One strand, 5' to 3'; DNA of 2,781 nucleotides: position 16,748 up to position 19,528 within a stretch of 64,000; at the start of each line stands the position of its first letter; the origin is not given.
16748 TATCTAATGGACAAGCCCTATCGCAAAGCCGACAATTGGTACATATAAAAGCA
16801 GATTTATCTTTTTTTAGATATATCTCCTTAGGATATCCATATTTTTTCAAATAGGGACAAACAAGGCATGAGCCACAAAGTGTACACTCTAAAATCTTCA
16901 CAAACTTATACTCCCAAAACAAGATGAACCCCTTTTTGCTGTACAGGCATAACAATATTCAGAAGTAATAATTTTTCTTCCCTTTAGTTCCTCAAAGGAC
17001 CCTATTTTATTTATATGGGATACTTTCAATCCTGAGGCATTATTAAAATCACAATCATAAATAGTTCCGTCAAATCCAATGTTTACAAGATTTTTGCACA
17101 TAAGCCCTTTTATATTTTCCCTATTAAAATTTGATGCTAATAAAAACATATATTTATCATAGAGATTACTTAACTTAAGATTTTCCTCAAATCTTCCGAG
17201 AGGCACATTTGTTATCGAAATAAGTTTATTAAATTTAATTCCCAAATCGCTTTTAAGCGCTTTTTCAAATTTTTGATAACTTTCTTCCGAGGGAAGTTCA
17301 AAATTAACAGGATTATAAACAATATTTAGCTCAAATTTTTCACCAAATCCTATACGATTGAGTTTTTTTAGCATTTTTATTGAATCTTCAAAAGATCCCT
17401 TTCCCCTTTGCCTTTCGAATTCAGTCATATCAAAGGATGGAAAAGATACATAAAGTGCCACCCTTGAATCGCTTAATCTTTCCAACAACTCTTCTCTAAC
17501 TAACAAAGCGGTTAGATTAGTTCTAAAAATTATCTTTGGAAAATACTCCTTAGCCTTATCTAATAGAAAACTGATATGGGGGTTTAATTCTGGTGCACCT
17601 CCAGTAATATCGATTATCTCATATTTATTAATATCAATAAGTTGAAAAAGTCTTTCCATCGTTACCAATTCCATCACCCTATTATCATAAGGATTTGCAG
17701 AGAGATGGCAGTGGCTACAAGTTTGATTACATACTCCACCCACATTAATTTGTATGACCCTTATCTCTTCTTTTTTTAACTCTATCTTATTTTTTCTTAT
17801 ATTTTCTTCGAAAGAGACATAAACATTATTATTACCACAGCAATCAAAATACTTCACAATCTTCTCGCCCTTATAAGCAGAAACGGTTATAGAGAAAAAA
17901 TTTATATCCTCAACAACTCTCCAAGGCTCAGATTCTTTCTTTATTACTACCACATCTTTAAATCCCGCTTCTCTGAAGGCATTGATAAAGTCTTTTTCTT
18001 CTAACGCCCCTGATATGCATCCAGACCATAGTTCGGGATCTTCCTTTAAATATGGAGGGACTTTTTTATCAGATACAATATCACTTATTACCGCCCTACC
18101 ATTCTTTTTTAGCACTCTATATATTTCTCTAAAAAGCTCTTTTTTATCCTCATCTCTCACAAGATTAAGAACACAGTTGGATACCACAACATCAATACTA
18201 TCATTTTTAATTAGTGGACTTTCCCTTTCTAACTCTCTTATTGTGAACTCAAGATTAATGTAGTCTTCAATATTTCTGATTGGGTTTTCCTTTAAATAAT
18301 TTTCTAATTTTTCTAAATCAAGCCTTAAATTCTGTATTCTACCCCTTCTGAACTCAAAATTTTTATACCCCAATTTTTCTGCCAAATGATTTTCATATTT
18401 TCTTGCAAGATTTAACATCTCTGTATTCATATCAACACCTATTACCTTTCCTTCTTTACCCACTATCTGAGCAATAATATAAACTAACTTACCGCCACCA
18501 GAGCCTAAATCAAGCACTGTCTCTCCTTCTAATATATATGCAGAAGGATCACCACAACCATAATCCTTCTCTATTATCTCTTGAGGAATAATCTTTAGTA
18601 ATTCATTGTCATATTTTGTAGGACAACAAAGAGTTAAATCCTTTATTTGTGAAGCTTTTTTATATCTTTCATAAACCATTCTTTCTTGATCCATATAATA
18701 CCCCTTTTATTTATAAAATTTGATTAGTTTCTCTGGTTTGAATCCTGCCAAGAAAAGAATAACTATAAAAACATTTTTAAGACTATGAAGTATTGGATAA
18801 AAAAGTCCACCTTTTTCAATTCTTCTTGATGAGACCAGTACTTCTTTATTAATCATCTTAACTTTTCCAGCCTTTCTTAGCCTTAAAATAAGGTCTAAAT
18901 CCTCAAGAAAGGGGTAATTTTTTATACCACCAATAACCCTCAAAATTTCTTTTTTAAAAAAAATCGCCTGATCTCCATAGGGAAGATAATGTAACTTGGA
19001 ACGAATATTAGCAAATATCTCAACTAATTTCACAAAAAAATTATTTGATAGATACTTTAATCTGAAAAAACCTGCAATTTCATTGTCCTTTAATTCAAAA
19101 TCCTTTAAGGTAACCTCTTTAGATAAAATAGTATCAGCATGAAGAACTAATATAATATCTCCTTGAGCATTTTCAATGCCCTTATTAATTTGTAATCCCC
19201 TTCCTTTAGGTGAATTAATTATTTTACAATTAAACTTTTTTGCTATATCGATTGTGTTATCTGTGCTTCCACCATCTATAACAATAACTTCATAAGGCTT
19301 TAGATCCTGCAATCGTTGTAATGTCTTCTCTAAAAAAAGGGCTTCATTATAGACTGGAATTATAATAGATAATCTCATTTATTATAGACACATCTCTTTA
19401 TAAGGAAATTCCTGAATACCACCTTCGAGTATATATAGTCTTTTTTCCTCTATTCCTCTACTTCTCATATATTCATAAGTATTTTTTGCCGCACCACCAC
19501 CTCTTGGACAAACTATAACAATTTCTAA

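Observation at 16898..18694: Single-polypeptide fusion of ArsM-like methyltransferase and ArsS-like radical SAM enzyme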

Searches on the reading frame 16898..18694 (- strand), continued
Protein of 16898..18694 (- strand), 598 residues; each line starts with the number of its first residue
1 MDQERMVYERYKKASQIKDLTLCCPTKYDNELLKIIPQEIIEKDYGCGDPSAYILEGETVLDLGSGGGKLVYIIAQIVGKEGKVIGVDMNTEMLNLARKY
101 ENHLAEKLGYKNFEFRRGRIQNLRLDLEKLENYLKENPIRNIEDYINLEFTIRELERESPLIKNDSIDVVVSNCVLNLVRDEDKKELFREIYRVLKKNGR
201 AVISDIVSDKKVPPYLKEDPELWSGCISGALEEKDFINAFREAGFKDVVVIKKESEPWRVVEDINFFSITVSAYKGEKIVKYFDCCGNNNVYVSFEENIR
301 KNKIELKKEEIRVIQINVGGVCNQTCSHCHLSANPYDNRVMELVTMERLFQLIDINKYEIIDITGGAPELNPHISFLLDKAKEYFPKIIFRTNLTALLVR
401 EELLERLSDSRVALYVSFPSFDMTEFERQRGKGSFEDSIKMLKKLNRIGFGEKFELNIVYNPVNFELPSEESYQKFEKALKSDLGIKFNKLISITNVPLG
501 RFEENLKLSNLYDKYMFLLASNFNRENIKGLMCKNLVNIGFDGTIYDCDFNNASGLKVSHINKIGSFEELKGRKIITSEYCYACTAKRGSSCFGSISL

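Call 68: list_cluster_members(proteins=[P0001, P0029, P0018, P0010])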
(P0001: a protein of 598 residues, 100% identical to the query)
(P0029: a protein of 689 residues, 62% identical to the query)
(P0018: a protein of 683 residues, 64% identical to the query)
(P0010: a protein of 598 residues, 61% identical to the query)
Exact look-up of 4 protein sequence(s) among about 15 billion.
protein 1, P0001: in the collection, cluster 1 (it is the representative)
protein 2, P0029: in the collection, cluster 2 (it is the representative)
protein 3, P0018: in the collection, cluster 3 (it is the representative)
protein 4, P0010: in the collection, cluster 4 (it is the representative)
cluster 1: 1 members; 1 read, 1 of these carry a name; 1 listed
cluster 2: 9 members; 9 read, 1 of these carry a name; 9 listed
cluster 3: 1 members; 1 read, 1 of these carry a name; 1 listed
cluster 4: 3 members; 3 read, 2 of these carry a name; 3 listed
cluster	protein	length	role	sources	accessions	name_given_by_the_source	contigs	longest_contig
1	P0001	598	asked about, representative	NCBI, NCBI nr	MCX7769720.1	MAG: arsenosugar biosynthesis radical SAM protein ArsS [Proteobacteria bacterium] | arsenosugar biosynthesis radical SAM protein ArsS [Pseudomonadota bacterium]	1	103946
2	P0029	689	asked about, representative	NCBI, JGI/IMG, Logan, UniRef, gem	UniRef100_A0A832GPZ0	Radical SAM/Cys-rich domain protein n=1 Tax=Caldimicrobium thiodismutans TaxID=1653476 ...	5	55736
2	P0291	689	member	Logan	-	-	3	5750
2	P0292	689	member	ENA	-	-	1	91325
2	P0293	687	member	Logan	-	-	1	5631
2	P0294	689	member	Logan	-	-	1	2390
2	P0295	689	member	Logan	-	-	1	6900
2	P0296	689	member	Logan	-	-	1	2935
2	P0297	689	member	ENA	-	-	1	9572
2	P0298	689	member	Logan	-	-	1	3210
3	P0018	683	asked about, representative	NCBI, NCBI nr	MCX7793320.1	MAG: arsenosugar biosynthesis radical SAM protein ArsS [Thermodesulfovibrionales ... | arsenosugar biosynthesis radical SAM protein ArsS [Thermodesulfovibrionales bacterium]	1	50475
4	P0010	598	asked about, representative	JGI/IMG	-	arsenite methyltransferase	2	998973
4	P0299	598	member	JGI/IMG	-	radical SAM/Cys-rich protein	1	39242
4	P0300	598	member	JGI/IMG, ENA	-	-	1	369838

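Call 69: find_homologous_proteins(query=P0132, max_evalue=1e-60)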
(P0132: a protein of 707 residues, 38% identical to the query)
Query P0132 (707 aa): 804 proteins with E <= 1e-60 among 8000 candidates; the best 120 are listed.
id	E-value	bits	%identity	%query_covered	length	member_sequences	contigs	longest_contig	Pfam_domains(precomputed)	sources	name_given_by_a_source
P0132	0.0e+0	1679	100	100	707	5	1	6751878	PF13847.13,PF13489.13,PF13649.13,PF04055.28,PF12345.14,PF01209.25,PF08241.19,PF08242.19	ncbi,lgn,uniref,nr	ncbi:arsenosugar biosynthesis radical SAM (seleno)protein ArsS [Desulfosediminicola flagellatus]|uni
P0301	0.0e+0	1342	78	100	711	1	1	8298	PF13847.13,PF13489.13,PF13649.13,PF04055.28,PF12345.14,PF01728.26,PF01209.25,PF08241.19,PF08242.19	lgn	-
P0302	0.0e+0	1341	80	99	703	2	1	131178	PF13847.13,PF13489.13,PF13649.13,PF04055.28,PF12345.14,PF05148.22,PF01209.25,PF08241.19,PF08242.19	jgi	jgi:radical SAM/Cys-rich protein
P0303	0.0e+0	1251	73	100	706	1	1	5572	PF13847.13,PF13489.13,PF13649.13,PF04055.28,PF12345.14,PF01728.26,PF01209.25,PF08241.19,PF08242.19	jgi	-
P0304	0.0e+0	1243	73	100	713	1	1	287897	PF13847.13,PF13489.13,PF13649.13,PF04055.28,PF12345.14,PF01728.26,PF01209.25,PF08241.19,PF08242.19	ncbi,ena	-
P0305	0.0e+0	1207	71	100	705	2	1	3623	PF13847.13,PF13489.13,PF13649.13,PF04055.28,PF12345.14,PF05148.22,PF01135.26,PF01209.25,PF08241.19,PF08242.19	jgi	-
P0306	0.0e+0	1198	71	100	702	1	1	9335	PF13847.13,PF13489.13,PF13649.13,PF04055.28,PF12345.14,PF01135.26,PF01728.26,PF01209.25,PF08241.19,PF08242.19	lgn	-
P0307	0.0e+0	1190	70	100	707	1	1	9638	PF13847.13,PF13489.13,PF13649.13,PF04055.28,PF12345.14,PF01135.26,PF01209.25,PF08241.19,PF08242.19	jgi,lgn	jgi:radical SAM/Cys-rich protein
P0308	0.0e+0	1190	69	100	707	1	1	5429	PF13847.13,PF13489.13,PF13649.13,PF04055.28,PF12345.14,PF05148.22,PF01209.25,PF08241.19,PF08242.19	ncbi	-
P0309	0.0e+0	1186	70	100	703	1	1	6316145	PF13847.13,PF13489.13,PF13649.13,PF04055.28,PF12345.14,PF01135.26,PF01728.26,PF01209.25,PF08241.19,PF08242.19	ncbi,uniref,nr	ncbi:arsenosugar biosynthesis radical SAM (seleno)protein ArsS [Desulfopila sp. IMCC35008]|uniref:ar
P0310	0.0e+0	1167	69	100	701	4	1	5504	PF13847.13,PF13489.13,PF13649.13,PF04055.28,PF12345.14,PF01135.26,PF01209.25,PF08241.19,PF08242.19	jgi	jgi:radical SAM/Cys-rich protein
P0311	0.0e+0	1162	70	97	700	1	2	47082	PF13847.13,PF13489.13,PF13649.13,PF04055.28,PF12345.14,PF05148.22,PF01135.26,PF01209.25,PF08241.19,PF08242.19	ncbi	-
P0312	0.0e+0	1160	69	99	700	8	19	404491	PF13847.13,PF13489.13,PF13649.13,PF04055.28,PF12345.14,PF01209.25,PF08241.19,PF08242.19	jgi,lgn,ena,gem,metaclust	metaclust:\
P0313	0.0e+0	1153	69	100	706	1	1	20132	PF13847.13,PF13489.13,PF13649.13,PF04055.28,PF12345.14,PF01135.26,PF01209.25,PF08241.19,PF08242.19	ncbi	-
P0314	0.0e+0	1141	69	99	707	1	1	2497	PF13847.13,PF13489.13,PF13649.13,PF04055.28,PF12345.14,PF05148.22,PF01135.26,PF13578.13,PF01209.25,PF08241.19,PF08242.19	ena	-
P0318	3.6e-174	599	44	95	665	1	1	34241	PF13847.13,PF13489.13,PF13649.13,PF04055.28,PF12345.14,PF01135.26,PF01209.25,PF08241.19,PF08242.19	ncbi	ncbi:arsenosugar biosynthesis radical SAM (seleno)protein ArsS [Candidatus Omnitrophota bacterium]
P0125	9.3e-170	585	46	46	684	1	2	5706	PF13847.13,PF13489.13,PF13649.13,PF04055.28,PF12345.14,PF01209.25,PF08241.19,PF08242.19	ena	-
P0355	1.8e-153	531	37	96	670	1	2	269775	PF13847.13,PF13489.13,PF13649.13,PF04055.28,PF12345.14,PF01209.25,PF08241.19,PF08242.19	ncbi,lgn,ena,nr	ncbi:MAG: hypothetical protein COA66_01210 [Arcobacter sp.]|nr:MAG: hypothetical protein COA66_01210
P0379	2.4e-144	501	42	46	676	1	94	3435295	PF13847.13,PF13489.13,PF06325.20,PF13649.13,PF04055.28,PF12345.14,PF01209.25,PF08241.19,PF08242.19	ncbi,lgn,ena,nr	ncbi:arsenosugar biosynthesis radical SAM (seleno)protein ArsS [[Clostridium] scindens]|nr:arsenosug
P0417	3.4e-140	487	43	47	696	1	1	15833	PF13847.13,PF13489.13,PF13649.13,PF04055.28,PF12345.14,PF01728.26,PF01209.25,PF08241.19,PF08242.19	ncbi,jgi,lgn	ncbi:MAG: arsenosugar biosynthesis radical SAM (seleno)protein ArsS [Coriobacteriales bacterium]|jgi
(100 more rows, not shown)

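Call 71: search_protein_families(library=ncbifam, proteins=[P0379, P0417, P0355, P0318], max_evalue=1e-30)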
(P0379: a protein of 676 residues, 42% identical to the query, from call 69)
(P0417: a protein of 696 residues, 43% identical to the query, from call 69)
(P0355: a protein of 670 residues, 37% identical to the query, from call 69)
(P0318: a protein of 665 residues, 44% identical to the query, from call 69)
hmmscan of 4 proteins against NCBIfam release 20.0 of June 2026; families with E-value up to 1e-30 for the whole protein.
P0379 (676 aa): 6 families
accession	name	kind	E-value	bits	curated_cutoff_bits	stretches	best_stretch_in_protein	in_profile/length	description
TIGR04167.1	rSAM_SeCys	equivalog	3e-111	371.5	300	1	378-674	3-303/303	arsenosugar biosynthesis radical SAM (seleno)protein ArsS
NF008823.0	PRK11873.1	subfamily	4.2e-54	183.9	263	1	4-258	5-268/272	arsenite methyltransferase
NF040538.1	methyl_ArsM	equivalog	1.6e-43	149.3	500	0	140-265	167-288/356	arsinothricin biosynthesis methyltransferase ArsM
NF041537.1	ArsM_AhpD_UU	exception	4.4e-35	121.1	510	1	36-231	44-232/345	arsenite methyltransferase/AhpD domain selenoprotein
NF041536.1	ArsM_DUF2284_UU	exception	1.4e-33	115.9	575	1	6-232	13-233/459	arsenite methyltransferase/DUF2284 domain selenoprotein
NF047649.1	MTase_UXPK_star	exception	3.8e-33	114.7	460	1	37-222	46-224/283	methyltransferase/UXPK-star double selenoprotein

P0417 (696 aa): 5 families
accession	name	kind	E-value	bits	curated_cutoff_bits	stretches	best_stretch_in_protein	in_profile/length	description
TIGR04167.1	rSAM_SeCys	equivalog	1.7e-104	349.3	300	1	397-695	4-303/303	arsenosugar biosynthesis radical SAM (seleno)protein ArsS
NF008823.0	PRK11873.1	subfamily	3.5e-55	187.4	263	1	22-244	4-227/272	arsenite methyltransferase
NF040538.1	methyl_ArsM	equivalog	8.7e-44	150.1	500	0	30-155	7-129/356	arsinothricin biosynthesis methyltransferase ArsM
NF047649.1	MTase_UXPK_star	exception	1.5e-34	119.3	460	1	24-240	12-223/283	methyltransferase/UXPK-star double selenoprotein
NF041537.1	ArsM_AhpD_UU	exception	2.4e-33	115.4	510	1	56-242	45-224/345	arsenite methyltransferase/AhpD domain selenoprotein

P0355 (670 aa): 3 families
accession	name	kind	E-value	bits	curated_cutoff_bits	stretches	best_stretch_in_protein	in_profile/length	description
TIGR04167.1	rSAM_SeCys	equivalog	4.7e-106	354.4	300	1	12-307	4-302/303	arsenosugar biosynthesis radical SAM (seleno)protein ArsS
NF008823.0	PRK11873.1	subfamily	1.5e-42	145.9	263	1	319-553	3-239/272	arsenite methyltransferase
NF040538.1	methyl_ArsM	equivalog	7.3e-34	117.5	500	0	451-595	162-301/356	arsinothricin biosynthesis methyltransferase ArsM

P0318 (665 aa): 7 families
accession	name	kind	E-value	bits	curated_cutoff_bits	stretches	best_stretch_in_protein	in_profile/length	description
TIGR04167.1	rSAM_SeCys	equivalog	1e-122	409.1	300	1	7-309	2-303/303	arsenosugar biosynthesis radical SAM (seleno)protein ArsS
NF008823.0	PRK11873.1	subfamily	6.8e-56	189.7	263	1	319-551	7-240/272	arsenite methyltransferase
NF040538.1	methyl_ArsM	equivalog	4.4e-44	151.1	500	0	453-571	167-281/356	arsinothricin biosynthesis methyltransferase ArsM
NF041537.1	ArsM_AhpD_UU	exception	4.3e-36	124.4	510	1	352-541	47-229/345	arsenite methyltransferase/AhpD domain selenoprotein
NF041536.1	ArsM_DUF2284_UU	exception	2e-34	118.7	575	1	352-541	47-229/459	arsenite methyltransferase/DUF2284 domain selenoprotein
NF038099.1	AsSugarArsM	exception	1.4e-32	113.1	400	1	336-627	16-303/321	arsenosugar biosynthesis arsenite methyltransferase ArsM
NF047649.1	MTase_UXPK_star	exception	4.2e-32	111.3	460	1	319-534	13-223/283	methyltransferase/UXPK-star double selenoprotein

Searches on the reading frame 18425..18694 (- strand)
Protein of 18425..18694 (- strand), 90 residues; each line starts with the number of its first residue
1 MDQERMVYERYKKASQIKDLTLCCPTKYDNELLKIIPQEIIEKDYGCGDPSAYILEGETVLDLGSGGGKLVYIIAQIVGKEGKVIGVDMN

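Call 20: search_solved_structures(query=window:18425-18694:-, max_evalue=1, show_alignments=4)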
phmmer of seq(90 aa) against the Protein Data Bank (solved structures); distinct sequences matched with E-value up to 1: 24.
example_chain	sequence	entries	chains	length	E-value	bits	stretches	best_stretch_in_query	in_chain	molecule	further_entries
4kw7_A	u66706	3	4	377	5.9e-13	52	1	24-89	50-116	Arsenic methyltransferase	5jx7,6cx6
4fr0_A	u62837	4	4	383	6e-13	52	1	24-89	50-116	Arsenic methyltransferase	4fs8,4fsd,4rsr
5eg5_A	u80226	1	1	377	1.1e-11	48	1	24-89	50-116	Arsenic methyltransferase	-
5evj_A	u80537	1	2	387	1.3e-11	47.8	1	32-89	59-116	Arsenite methyltransferase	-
8xt7_A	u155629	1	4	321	4.6e-09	39.6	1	27-89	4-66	Arsenite methyltransferase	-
1i1n_A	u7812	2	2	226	0.0024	21.3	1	55-88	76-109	PROTEIN-L-ISOASPARTATE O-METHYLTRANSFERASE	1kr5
3dh0_A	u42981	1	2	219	0.0034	20.8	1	54-89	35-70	SAM dependent methyltransferase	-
3lga_A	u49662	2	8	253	0.012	19.1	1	33-88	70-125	SAM-dependent methyltransferase | SAM-dependent methyltransferase, putative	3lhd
3mb5_A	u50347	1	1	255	0.012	19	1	33-88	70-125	SAM-dependent methyltransferase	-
3eey_A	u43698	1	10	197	0.016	18.7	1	52-89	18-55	Putative rRNA methylase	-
1o54_A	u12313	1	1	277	0.057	16.9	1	52-87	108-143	SAM-dependent O-methyltransferase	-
2b25_A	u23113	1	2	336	0.072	16.6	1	54-88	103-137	hypothetical protein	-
3bkx_A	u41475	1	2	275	0.089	16.3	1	54-89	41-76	SAM-dependent methyltransferase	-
2yxe_A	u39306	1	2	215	0.39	14.3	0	56-88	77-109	Protein-L-isoaspartate O-methyltransferase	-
6gkv_A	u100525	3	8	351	0.53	13.8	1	22-76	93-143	Coclaurine N-methyltransferase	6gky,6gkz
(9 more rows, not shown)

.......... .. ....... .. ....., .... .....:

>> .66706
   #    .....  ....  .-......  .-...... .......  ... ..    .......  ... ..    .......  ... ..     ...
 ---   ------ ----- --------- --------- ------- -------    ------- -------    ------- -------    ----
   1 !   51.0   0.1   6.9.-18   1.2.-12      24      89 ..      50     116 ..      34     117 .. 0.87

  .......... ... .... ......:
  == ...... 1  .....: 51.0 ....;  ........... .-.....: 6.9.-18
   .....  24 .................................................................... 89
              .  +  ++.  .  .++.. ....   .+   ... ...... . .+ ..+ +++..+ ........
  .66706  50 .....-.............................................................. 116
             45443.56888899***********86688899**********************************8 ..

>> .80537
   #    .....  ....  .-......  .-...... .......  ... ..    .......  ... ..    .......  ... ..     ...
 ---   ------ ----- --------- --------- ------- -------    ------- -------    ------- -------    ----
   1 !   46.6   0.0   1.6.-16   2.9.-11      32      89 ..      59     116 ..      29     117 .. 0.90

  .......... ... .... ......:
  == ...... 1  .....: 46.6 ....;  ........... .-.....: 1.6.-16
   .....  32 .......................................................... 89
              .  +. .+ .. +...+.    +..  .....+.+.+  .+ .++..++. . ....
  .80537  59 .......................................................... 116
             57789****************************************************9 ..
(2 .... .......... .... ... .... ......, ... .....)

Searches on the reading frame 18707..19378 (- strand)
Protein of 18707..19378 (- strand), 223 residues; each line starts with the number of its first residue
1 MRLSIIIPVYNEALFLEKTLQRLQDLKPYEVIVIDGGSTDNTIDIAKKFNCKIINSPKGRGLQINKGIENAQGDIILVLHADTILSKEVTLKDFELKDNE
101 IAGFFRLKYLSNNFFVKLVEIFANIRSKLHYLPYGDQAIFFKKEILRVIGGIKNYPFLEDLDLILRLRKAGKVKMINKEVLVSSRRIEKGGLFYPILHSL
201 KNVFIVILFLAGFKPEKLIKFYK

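Call 3: search_protein_families(library=pfam, proteins=[window:18707-19378:-], max_evalue=0.01)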
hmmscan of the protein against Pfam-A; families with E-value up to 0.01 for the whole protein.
window:18707-19378:- (223 aa): 4 families
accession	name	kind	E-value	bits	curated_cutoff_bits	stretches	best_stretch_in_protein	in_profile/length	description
PF00535.33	Glycos_transf_2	-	1.8e-24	87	23.3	1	4-122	1-131/168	Glycosyl transferase family 2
PF10111.15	Glyco_tranf_2_2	-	1.7e-07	31.5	27.3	1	4-170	1-202/276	Glycosyltransferase like family 2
PF13641.12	Glyco_tranf_2_3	-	5e-07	30.4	27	1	3-89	3-103/230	Glycosyltransferase like family 2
PF13704.12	Glyco_tranf_2_4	-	0.0092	16.9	27.5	0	11-58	2-50/98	Glycosyl transferase family 2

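Call 4: search_protein_families(library=ncbifam, proteins=[window:18707-19378:-], max_evalue=0.01)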
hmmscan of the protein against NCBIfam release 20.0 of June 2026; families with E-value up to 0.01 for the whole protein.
window:18707-19378:- (223 aa): 22 families
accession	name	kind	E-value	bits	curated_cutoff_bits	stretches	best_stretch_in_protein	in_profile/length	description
TIGR04283.1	glyco_like_mftF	equivalog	1.7e-62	210.9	182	1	3-222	1-221/221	TIGR04283 family arsenosugar biosynthesis glycosyltransferase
NF007482.0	PRK10073.1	equivalog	3.8e-11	42.6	423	1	2-89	7-102/334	glycosyltransferase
TIGR04182.1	glyco_TIGR04182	equivalog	1e-10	41.5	325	1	4-84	3-84/293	S-layer glycoprotein N-glycosyltransferase AglJ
TIGR03937.1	PgaC_IcaA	equivalog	1e-10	41.2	422.3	1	3-89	47-142/407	poly-beta-1,6-N-acetyl-D-glucosamine synthase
NF041875.1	EPS_EpsD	equivalog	2.9e-10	40.1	370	1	3-87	1-94/325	exopolysaccharide biosynthesis glycosyltransferase EpsD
TIGR04009.1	wcaE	equivalog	6.3e-08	32.2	369.2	1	21-172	27-183/248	colanic acid biosynthesis glycosyltransferase WcaE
TIGR03965.1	mycofact_glyco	equivalog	6.7e-08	31.8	280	1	3-83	76-165/467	mycofactocin biosynthesis glycosyltransferase MftF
NF038302.1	EPS_HpsE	equivalog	6e-07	28.7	300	1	2-144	2-158/307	hormogonium polysaccharide biosynthesis glycosyltransferase HpsE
NF058614.1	PPMAGASynPpgS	equivalog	8.5e-07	28.6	370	1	5-72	4-72/226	polyprenyl-phospho-N-acetylgalactosaminyl synthase PpgS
NF047683.1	TeichurnBiosyTuaG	equivalog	1.1e-06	28.5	400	1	3-96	8-110/252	teichuronic acid biosynthesis protein TuaG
NF010496.0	PRK13915.1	equivalog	1.1e-06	27.9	262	1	2-84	32-128/307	glucosyl-3-phosphoglycerate synthase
NF047588.1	GlcsyltransPgfSStrep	equivalog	1.6e-06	27.6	500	1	1-82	1-95/308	glycosyltransferase PgfS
NF007986.1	PRK10714.1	equivalog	1.8e-06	27.2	529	1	2-83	7-101/316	undecaprenyl-phosphate 4-deoxy-4-formamido-L-arabinose transferase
NF050050.1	ProtGlycPglI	equivalog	4.9e-06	26.1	500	1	2-88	3-99/306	GalNAc(5)-diNAcBac-PP-undecaprenol beta-1,3-glucosyltransferase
TIGR03111.1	glyc2_xrt_Gpos1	hypoth_equivalog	1e-05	24.6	363.95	1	3-95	51-157/439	TIGR03111 family XrtG-associated glycosyltransferase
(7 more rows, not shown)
